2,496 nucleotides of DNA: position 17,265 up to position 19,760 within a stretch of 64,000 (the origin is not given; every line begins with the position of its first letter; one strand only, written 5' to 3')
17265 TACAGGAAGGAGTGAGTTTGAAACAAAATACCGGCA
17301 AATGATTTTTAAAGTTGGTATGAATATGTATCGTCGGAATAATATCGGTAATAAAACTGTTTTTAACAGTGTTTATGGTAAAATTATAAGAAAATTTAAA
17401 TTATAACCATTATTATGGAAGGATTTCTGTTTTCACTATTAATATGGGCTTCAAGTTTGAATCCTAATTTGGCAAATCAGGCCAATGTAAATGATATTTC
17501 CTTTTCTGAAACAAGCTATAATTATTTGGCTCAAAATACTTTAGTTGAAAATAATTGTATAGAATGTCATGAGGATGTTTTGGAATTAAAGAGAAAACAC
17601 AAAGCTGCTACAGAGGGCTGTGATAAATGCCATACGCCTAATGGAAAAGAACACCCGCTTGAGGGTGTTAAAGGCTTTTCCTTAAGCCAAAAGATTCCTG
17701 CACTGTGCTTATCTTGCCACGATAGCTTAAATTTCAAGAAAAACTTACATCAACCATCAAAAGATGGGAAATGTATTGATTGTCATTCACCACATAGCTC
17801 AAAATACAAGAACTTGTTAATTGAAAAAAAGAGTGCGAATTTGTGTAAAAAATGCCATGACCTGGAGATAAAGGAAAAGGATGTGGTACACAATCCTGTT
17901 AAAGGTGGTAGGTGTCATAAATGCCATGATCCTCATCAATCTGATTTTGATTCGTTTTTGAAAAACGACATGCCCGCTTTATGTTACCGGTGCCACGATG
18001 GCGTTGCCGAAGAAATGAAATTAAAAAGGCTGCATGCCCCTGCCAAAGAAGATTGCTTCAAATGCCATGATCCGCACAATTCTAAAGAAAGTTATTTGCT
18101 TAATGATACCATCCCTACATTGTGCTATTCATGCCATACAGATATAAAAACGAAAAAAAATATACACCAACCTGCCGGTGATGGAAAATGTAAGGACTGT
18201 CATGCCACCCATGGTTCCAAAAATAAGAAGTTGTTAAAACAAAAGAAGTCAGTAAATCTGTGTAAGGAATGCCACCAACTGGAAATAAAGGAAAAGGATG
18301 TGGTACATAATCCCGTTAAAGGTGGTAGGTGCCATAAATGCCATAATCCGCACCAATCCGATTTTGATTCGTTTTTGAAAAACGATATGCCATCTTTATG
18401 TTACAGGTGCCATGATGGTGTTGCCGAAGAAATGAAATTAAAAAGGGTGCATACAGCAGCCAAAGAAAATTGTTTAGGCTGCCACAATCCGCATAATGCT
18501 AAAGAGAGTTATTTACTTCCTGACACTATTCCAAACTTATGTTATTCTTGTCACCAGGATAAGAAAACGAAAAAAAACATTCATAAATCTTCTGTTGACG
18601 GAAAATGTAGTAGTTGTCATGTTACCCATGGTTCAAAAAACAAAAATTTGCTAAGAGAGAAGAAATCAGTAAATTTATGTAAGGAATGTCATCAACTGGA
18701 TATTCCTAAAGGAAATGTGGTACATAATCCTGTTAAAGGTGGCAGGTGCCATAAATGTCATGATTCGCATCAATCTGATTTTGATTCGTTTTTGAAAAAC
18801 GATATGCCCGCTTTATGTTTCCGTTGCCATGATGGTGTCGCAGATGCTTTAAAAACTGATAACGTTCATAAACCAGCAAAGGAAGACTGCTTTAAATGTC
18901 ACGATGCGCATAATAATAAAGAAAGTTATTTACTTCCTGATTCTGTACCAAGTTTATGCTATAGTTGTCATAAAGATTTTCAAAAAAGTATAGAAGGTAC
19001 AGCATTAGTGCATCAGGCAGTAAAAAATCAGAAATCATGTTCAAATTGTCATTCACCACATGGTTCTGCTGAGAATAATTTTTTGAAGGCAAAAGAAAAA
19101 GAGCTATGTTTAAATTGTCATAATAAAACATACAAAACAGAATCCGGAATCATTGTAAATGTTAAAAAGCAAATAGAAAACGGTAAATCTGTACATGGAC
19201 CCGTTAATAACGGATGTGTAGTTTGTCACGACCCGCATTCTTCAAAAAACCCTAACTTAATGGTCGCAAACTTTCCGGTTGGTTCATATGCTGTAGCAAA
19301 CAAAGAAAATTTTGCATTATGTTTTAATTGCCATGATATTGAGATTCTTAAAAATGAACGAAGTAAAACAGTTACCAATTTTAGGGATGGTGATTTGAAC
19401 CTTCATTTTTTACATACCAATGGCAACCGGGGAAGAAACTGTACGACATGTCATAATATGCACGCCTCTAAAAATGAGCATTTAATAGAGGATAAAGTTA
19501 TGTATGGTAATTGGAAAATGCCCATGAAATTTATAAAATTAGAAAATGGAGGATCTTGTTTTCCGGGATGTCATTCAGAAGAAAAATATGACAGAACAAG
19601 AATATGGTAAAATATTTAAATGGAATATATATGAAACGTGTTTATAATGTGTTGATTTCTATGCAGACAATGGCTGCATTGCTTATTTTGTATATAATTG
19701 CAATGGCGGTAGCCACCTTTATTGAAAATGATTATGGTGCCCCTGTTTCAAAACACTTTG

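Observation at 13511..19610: Tightly packed NHL, 9-heme lipoprotein, beta-barrel and 27-heme operon with porin-cytochrome architecture but non-canonical parts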

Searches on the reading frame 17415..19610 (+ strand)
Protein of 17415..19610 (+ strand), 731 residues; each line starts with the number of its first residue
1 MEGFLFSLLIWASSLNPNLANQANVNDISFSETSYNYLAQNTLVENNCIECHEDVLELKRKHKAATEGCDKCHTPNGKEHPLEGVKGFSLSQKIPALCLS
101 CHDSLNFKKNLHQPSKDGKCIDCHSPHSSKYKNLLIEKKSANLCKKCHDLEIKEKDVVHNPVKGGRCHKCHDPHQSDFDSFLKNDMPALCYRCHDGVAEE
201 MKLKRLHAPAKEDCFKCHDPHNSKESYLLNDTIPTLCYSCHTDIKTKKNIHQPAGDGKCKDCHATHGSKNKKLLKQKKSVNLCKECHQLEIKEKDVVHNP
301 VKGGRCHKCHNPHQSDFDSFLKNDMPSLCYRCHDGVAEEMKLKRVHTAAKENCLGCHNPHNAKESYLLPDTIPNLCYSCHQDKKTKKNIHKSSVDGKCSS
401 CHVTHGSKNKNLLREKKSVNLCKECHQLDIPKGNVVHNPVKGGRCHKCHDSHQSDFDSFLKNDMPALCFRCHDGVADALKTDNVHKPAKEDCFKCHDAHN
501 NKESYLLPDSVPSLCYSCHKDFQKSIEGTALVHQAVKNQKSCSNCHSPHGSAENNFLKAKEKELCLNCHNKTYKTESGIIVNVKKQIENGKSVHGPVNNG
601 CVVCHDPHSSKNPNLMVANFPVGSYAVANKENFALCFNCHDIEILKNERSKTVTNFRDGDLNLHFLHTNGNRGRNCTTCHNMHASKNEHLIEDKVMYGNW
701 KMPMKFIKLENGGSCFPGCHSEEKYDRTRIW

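Call 5: search_protein_families(library=pfam, proteins=[window:17415-19610:+], max_evalue=0.01)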
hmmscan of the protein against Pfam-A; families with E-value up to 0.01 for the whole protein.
window:17415-19610:+ (731 aa): 6 families
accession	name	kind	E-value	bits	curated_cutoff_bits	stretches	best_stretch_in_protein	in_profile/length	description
PF09699.15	Paired_CXXCH_1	-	1e-135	441.6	20.6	13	159-197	1-39/41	Doubled CXXCH motif (Paired_CXXCH_1)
PF14522.11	Cytochrome_C7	-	4.7e-26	90.8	24.8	2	561-640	12-66/67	Cytochrome c7 and related cytochrome c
PF14537.11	Cytochrom_c3_2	-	1.3e-25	90.1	25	5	537-612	4-71/79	Cytochrome c3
PF22113.1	Mtrc-MtrF_II-IV_dom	-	4.2e-18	65.9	30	3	515-685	9-168/176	Outer membrane cytochrome MtrC/MtrF-like, domains II/IV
PF02085.21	Cytochrom_CIII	-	1.7e-11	44.8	22.9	1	45-106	30-86/101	Class III cytochrome C family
PF22678.1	Cytochrom_c_NrfB-like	-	0.0026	18.6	27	0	513-568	34-89/89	Cytochrome c-type protein NrfB-like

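Call 6: search_protein_families(library=ncbifam, proteins=[window:17415-19610:+], max_evalue=0.01)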
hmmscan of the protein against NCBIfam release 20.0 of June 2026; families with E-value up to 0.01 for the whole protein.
window:17415-19610:+ (731 aa): 8 families
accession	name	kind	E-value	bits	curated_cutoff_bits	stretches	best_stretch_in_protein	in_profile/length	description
TIGR01905.1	paired_CXXCH_1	subfamily_domain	1.3e-130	425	25.2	13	159-198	1-40/41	doubled CXXCH domain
TIGR03508.1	decahem_SO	subfamily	4.1e-86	288.6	192.2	7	207-342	90-229/258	DmsE family decaheme c-type cytochrome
NF041028.1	decahem_GSU2203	exception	1.3e-68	231.5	325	4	205-334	119-253/317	GSU2203 family decaheme c-type cytochrome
TIGR03153.1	cytochr_NrfH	equivalog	2.3e-20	73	134.2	3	41-74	98-134/138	cytochrome c nitrite reductase small subunit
NF045713.1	CxxCH_16_HmcA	equivalog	7.8e-19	67.7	400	3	41-200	107-258/541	sulfate respiration complex hexadecaheme cytochrome HmcA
TIGR03507.1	decahem_SO1788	subfamily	1.1e-13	50.6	209.3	0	34-80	477-524/672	OmcA/MtrC family decaheme c-type cytochrome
NF045722.1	c3_cytochr_TmcA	equivalog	1.2e-09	38.1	114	1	329-384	60-114/125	acidic tetraheme cytochrome c3 TmcA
NF047727.1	4hemeCytCCctA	equivalog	6.2e-06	26.3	180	0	198-269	25-93/109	tetraheme c-type cytochrome CctA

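Call 58: find_homologous_proteins(query=window:17415-19610:+, max_evalue=1e-10)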
Query window:17415-19610:+ (731 aa): 1270 proteins with E <= 1e-10 among 8000 candidates; the best 120 are listed.
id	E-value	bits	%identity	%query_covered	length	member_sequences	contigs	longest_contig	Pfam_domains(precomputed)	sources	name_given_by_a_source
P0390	0.0e+0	1401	80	100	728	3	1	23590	PF09699.16,PF14537.12,PF02085.22,PF14522.12,PF22113.2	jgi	-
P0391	0.0e+0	1160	59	74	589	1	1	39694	PF09699.16,PF14537.12,PF22678.2,PF02085.22,PF14522.12,PF22113.2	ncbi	-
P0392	0.0e+0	1068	61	99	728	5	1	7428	PF09699.16,PF14537.12,PF22678.2,PF02085.22,PF14522.12,PF22113.2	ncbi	-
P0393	0.0e+0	1032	60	99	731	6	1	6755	PF09699.16,PF14537.12,PF22678.2,PF02085.22,PF14522.12,PF22113.2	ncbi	-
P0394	0.0e+0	1031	60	99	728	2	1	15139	PF09699.16,PF14537.12,PF22678.2,PF24734.2,PF02085.22,PF14522.12,PF22113.2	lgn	-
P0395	3.2e-252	857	60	74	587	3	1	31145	PF09699.16,PF14537.12,PF02085.22,PF14522.12,PF22113.2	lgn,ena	-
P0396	1.9e-234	799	43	95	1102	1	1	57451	PF00691.26,PF09699.16,PF14537.12,PF02085.22,PF14522.12,PF22113.2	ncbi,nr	ncbi:MAG: OmpA family protein [Bacteroidales bacterium]|nr:OmpA family protein [Bacteroidales bacter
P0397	2.8e-199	682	39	86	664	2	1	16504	PF09699.16,PF14537.12,PF02085.22,PF14522.12,PF22113.2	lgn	-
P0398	6.6e-196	671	46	76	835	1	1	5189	PF00691.26,PF09699.16,PF14537.12,PF02085.22,PF14522.12,PF22113.2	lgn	-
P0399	2.0e-175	603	40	74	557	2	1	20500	PF09699.16,PF14537.12,PF02085.22,PF14522.12,PF22113.2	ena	-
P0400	1.3e-168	581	42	74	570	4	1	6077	PF09699.16,PF14537.12,PF02085.22,PF14522.12,PF22113.2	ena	-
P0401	9.1e-167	575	44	74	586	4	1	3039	PF09699.16,PF14537.12,PF22678.2,PF02085.22,PF14522.12,PF22113.2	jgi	jgi:predicted CXXCH cytochrome family protein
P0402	1.9e-157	544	45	56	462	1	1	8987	PF09699.16,PF14537.12,PF14522.12,PF22113.2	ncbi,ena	-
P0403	1.4e-145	505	30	89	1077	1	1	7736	PF09699.16,PF14537.12,PF22678.2,PF02085.22,PF14522.12,PF22113.2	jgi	jgi:predicted CXXCH cytochrome family protein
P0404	6.3e-145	503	42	58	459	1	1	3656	PF09699.16,PF14537.12,PF02085.22,PF14522.12,PF22113.2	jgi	-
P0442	2.9e-121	424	43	55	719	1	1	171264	PF00691.26,PF09699.16,PF14537.12,PF02085.22,PF14522.12,PF22113.2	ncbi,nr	ncbi:MAG: OmpA family protein [Bacteroidales bacterium]|nr:OmpA family protein [Bacteroidales bacter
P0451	5.8e-118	413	44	56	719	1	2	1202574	PF00691.26,PF09699.16,PF14537.12,PF02085.22,PF14522.12,PF22113.2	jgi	jgi:predicted CXXCH cytochrome family protein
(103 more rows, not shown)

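Call 59: find_encoding_contigs(protein=P0396, flank=9000, max_places=1)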
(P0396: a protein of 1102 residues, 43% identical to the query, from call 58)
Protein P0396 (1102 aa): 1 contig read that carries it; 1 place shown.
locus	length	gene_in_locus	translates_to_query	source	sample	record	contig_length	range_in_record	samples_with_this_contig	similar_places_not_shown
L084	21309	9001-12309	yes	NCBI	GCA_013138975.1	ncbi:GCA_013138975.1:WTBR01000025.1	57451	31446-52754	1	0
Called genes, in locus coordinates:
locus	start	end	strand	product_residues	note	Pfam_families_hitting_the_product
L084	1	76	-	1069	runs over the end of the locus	PF01436:NHL (faint), PF23664:Ig_Pom152 (faint), PF24527:Ig-like_Pom152_9 (faint), PF24312:Ig-like_POM152, PF00801:PKD, PF18911:PKD_4, PF18962:Por_Secre_tail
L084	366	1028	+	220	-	PF09699:Paired_CXXCH_1 (faint)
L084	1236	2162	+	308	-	PF09699:Paired_CXXCH_1 (faint), PF14522:Cytochrome_C7 (faint), PF14537:Cytochrom_c3_2 (faint), PF22113:Mtrc-MtrF_II-IV_dom (faint)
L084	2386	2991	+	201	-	PF14522:Cytochrome_C7 (faint), PF09699:Paired_CXXCH_1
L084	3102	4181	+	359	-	PF01436:NHL (faint), PF17170:DUF5128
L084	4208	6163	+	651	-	-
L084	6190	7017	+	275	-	PF02085:Cytochrom_CIII (faint), PF14522:Cytochrome_C7 (faint), PF09699:Paired_CXXCH_1 (weak), PF14537:Cytochrom_c3_2 (faint), PF09699:Paired_CXXCH_1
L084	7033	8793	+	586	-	PF14522:Cytochrome_C7 (faint), PF22113:Mtrc-MtrF_II-IV_dom (faint), PF09699:Paired_CXXCH_1, PF14537:Cytochrom_c3_2 (weak), PF09699:Paired_CXXCH_1, PF24734:DUF7685 (weak), PF09699:Paired_CXXCH_1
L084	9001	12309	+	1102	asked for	PF02085:Cytochrom_CIII (faint), PF14522:Cytochrome_C7 (faint), PF09699:Paired_CXXCH_1, PF14537:Cytochrom_c3_2 (weak), PF09699:Paired_CXXCH_1, PF22113:Mtrc-MtrF_II-IV_dom (weak), PF09699:Paired_CXXCH_1, PF00691:OmpA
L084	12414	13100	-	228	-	-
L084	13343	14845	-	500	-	PF02335:Cytochrom_C552, PF14522:Cytochrome_C7 (faint)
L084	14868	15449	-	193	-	PF03264:Cytochrom_NNT, PF02085:Cytochrom_CIII (faint), PF09699:Paired_CXXCH_1 (faint), PF14522:Cytochrome_C7 (faint), PF14537:Cytochrom_c3_2 (faint)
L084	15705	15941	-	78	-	-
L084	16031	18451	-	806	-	PF00676:E1_dh, PF02779:Transket_pyr, PF02780:Transketolase_C, PF17147:PFOR_II (weak)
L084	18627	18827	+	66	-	-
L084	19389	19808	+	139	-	PF02566:OsmC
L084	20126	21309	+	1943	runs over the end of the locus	PF06739:SBBP (faint), PF14312:FG-GAP_2, PF18962:Por_Secre_tail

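Call 60: find_encoding_contigs(protein=P0442, flank=9000, max_places=1)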
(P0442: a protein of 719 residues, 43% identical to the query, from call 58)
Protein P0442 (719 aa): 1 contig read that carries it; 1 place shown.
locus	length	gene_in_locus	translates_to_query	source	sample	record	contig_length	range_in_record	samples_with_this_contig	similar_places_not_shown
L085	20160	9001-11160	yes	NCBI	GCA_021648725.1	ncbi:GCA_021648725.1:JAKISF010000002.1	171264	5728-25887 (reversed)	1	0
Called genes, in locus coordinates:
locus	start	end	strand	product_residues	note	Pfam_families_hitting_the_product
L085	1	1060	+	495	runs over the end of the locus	PF00672:HAMP (faint), PF00512:HisKA, PF02518:HATPase_c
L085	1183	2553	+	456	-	PF00072:Response_reg, PF00158:Sigma54_activat, PF14532:Sigma54_activ_2, PF00004:AAA, PF07724:AAA_2, PF07728:AAA_5, PF25601:AAA_lid_14, PF02954:HTH_8, +1 more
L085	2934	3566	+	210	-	PF14522:Cytochrome_C7 (faint), PF14537:Cytochrom_c3_2 (faint), PF09699:Paired_CXXCH_1 (faint)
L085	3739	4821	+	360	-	PF01436:NHL (faint), PF17170:DUF5128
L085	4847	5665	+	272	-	PF02085:Cytochrom_CIII (faint), PF14522:Cytochrome_C7 (faint), PF22113:Mtrc-MtrF_II-IV_dom (faint), PF09699:Paired_CXXCH_1 (weak), PF14537:Cytochrom_c3_2 (faint), PF09699:Paired_CXXCH_1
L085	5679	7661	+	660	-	-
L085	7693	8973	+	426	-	PF02085:Cytochrom_CIII (faint), PF14522:Cytochrome_C7 (faint), PF22678:Cytochrom_c_NrfB-like (faint), PF14537:Cytochrom_c3_2 (faint), PF22113:Mtrc-MtrF_II-IV_dom (faint), PF09699:Paired_CXXCH_1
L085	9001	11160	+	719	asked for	PF02085:Cytochrom_CIII (faint), PF14522:Cytochrome_C7 (faint), PF14537:Cytochrom_c3_2 (faint), PF09699:Paired_CXXCH_1, PF22113:Mtrc-MtrF_II-IV_dom (weak), PF09699:Paired_CXXCH_1, PF00691:OmpA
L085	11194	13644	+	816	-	PF02085:Cytochrom_CIII (faint), PF03264:Cytochrom_NNT (faint), PF09699:Paired_CXXCH_1 (faint), PF14522:Cytochrome_C7 (faint), PF14537:Cytochrom_c3_2 (faint), PF22113:Mtrc-MtrF_II-IV_dom (faint), PF01292:Ni_hydr_CYTB, PF14358:DUF4405 (weak), +1 more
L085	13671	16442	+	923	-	PF02085:Cytochrom_CIII (faint), PF09699:Paired_CXXCH_1 (faint), PF14522:Cytochrome_C7 (faint), PF14537:Cytochrom_c3_2 (faint), PF22113:Mtrc-MtrF_II-IV_dom (faint), PF01292:Ni_hydr_CYTB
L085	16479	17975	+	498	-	PF03264:Cytochrom_NNT, PF14522:Cytochrome_C7 (faint)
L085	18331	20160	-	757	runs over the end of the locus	PF03030:H_PPase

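Call 61: search_protein_families(library=pfam, proteins=[P0396, P0442, P0398, P0451], max_evalue=0.00001)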
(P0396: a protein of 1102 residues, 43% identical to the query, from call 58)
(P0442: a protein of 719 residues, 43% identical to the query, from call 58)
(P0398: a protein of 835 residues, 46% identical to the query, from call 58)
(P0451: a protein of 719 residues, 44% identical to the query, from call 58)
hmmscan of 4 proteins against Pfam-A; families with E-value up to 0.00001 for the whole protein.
P0396 (1102 aa): 7 families
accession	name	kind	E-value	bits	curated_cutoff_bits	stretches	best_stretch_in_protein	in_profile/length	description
PF09699.15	Paired_CXXCH_1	-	1.7e-164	533.7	20.6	13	518-557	1-40/41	Doubled CXXCH motif (Paired_CXXCH_1)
PF14537.11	Cytochrom_c3_2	-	4.2e-30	104.5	25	1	566-635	2-72/79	Cytochrome c3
PF14522.11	Cytochrome_C7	-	3.8e-24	84.7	24.8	0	593-651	13-67/67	Cytochrome c7 and related cytochrome c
PF00691.25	OmpA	-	3.6e-19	69.4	27.2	1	996-1089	1-96/98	OmpA family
PF22113.1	Mtrc-MtrF_II-IV_dom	-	7e-19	68.4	30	1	596-765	9-167/176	Outer membrane cytochrome MtrC/MtrF-like, domains II/IV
PF02085.21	Cytochrom_CIII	-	3.7e-10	40.5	22.9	0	148-233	22-101/101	Class III cytochrome C family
PF22678.1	Cytochrom_c_NrfB-like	-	2.1e-06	28.6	27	0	590-643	30-81/89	Cytochrome c-type protein NrfB-like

P0442 (719 aa): 5 families
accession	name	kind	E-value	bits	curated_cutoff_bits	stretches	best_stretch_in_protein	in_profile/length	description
PF09699.15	Paired_CXXCH_1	-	1e-71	236.8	20.6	6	207-243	1-38/41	Doubled CXXCH motif (Paired_CXXCH_1)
PF00691.25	OmpA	-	1.6e-23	83.3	27.2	1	615-710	1-98/98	OmpA family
PF14522.11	Cytochrome_C7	-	1.1e-15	57.6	24.8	0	109-171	5-66/67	Cytochrome c7 and related cytochrome c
PF14537.11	Cytochrom_c3_2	-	2.1e-15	57.3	25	0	207-276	2-72/79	Cytochrome c3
PF22113.1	Mtrc-MtrF_II-IV_dom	-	4e-10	39.9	30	0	235-407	7-168/176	Outer membrane cytochrome MtrC/MtrF-like, domains II/IV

P0398 (835 aa): 6 families
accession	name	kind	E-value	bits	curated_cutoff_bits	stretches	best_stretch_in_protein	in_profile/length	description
PF09699.15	Paired_CXXCH_1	-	1.4e-86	284.4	20.6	7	249-286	1-37/41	Doubled CXXCH motif (Paired_CXXCH_1)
PF00691.25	OmpA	-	1.3e-21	77.2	27.2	1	733-827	2-98/98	OmpA family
PF14522.11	Cytochrome_C7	-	1.5e-19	70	24.8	0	373-453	12-67/67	Cytochrome c7 and related cytochrome c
PF14537.11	Cytochrom_c3_2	-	7.1e-16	58.9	25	0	303-382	8-79/79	Cytochrome c3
PF22113.1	Mtrc-MtrF_II-IV_dom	-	1.2e-15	57.9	30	0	324-495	6-166/176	Outer membrane cytochrome MtrC/MtrF-like, domains II/IV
PF02085.21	Cytochrom_CIII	-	3.3e-08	34.2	22.9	0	336-451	16-100/101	Class III cytochrome C family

P0451 (719 aa): 6 families
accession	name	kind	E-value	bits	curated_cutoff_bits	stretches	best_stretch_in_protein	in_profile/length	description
PF09699.15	Paired_CXXCH_1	-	8.3e-70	230.7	20.6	6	230-267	1-38/41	Doubled CXXCH motif (Paired_CXXCH_1)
PF00691.25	OmpA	-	1.1e-20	74.2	27.2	1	614-709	1-98/98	OmpA family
PF14522.11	Cytochrome_C7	-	2.2e-16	59.8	24.8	0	257-337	12-67/67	Cytochrome c7 and related cytochrome c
PF14537.11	Cytochrom_c3_2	-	2.3e-13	50.8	25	0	235-306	6-69/79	Cytochrome c3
PF22113.1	Mtrc-MtrF_II-IV_dom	-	3.4e-10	40.2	30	0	215-380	8-167/176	Outer membrane cytochrome MtrC/MtrF-like, domains II/IV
PF02085.21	Cytochrom_CIII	-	8.6e-06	26.5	22.9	0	142-220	27-101/101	Class III cytochrome C family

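Call 73: predict_structure(alignment_id=A2)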
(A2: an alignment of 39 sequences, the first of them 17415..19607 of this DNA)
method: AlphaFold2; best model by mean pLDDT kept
length: 731 residues; sequences in the alignment: 39
mean_pLDDT: 77.4   pTM: 0.50
mean pLDDT of the five models: 77.4, 72.1, 61.5, 42.9, 40.0
residues with pLDDT >= 90: 66; 70-90: 510; 50-70: 116; < 50: 39
segments of 3 or more residues with pLDDT < 50: 17-45, 718-721, 729-731
pLDDT, mean of each block of 10 residues (from residue 1): 71 56 33 31 56 83 85 85 85 86 76 86 90 88 81 62 80 87 84 80 85 80 69 82 82 84 88 83 77 55 70 81 75 72 75 67 56 69 75 77 79 77 75 70 81 84 84 82 84 80 79 87 84 81 88 92 92 80 92 88 91 89 82 88 86 75 82 80 84 73 66 56 51 35
secondary structure, 60 per line:
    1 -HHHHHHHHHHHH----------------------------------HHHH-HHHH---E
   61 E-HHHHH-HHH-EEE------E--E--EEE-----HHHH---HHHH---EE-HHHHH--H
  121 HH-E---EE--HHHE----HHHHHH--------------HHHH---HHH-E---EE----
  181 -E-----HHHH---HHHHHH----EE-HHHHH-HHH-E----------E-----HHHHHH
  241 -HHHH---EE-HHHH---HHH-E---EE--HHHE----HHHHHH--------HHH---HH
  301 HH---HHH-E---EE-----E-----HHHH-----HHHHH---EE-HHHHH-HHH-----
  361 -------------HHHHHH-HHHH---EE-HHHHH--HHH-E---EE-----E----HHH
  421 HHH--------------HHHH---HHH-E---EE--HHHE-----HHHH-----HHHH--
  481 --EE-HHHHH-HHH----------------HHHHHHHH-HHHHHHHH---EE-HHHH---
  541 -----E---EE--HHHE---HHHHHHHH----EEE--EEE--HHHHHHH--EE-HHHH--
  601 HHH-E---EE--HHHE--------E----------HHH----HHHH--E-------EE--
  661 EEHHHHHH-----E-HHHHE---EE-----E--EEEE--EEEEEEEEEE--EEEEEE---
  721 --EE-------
elements in order (helices of 4 or more, strands of 3 or more residues): H2-13 H48-51 H53-56 H63-67 E73-75 E88-90 H96-99 H103-106 H113-117 H140-145 H160-163 H188-191 H195-200 H208-212 H235-240 H242-245 H252-255 H279-284 H299-302 H327-330 H336-340 H347-351 H374-379 H381-384 H391-395 H418-423 H438-441 H466-469 H475-478 H486-490 H511-518 H520-527 H534-537 H561-568 E573-575 E578-580 H583-589 H595-598 H643-646 H663-668 H676-679 E694-697 E700-709 E712-717

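Call 75: fold_search(model_id=the predicted structure, library=pdb)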
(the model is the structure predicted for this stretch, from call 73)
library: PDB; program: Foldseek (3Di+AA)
matches with E <= 10: 4; with E <= 0.001: 1
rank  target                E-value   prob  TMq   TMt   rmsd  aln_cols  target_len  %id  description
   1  6r2q_A                6.1e-08  1.00  0.25  0.61   5.3       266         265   28  Structure of the Mtr complex (released 2020-04-22)
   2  3sxq_B                2.9e-01  0.04  0.06  0.09  33.3       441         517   16  Structure of a hexameric multiheme c nitrite reductase from the extremophile bacterium Thiolkalivibrio paradoxus (released 2012-09-26)
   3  7qen_C                3.4e+00  0.01  0.06  0.11  27.5       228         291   13  S.c. Condensin core in DNA- and ATP-bound state (released 2022-06-15)
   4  9a5q_B                6.8e+00  0.10  0.04  0.08   6.2        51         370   24  Integrative model of TKRA-RECF by crosslinking MS and deep learning (released 2024-09-18)
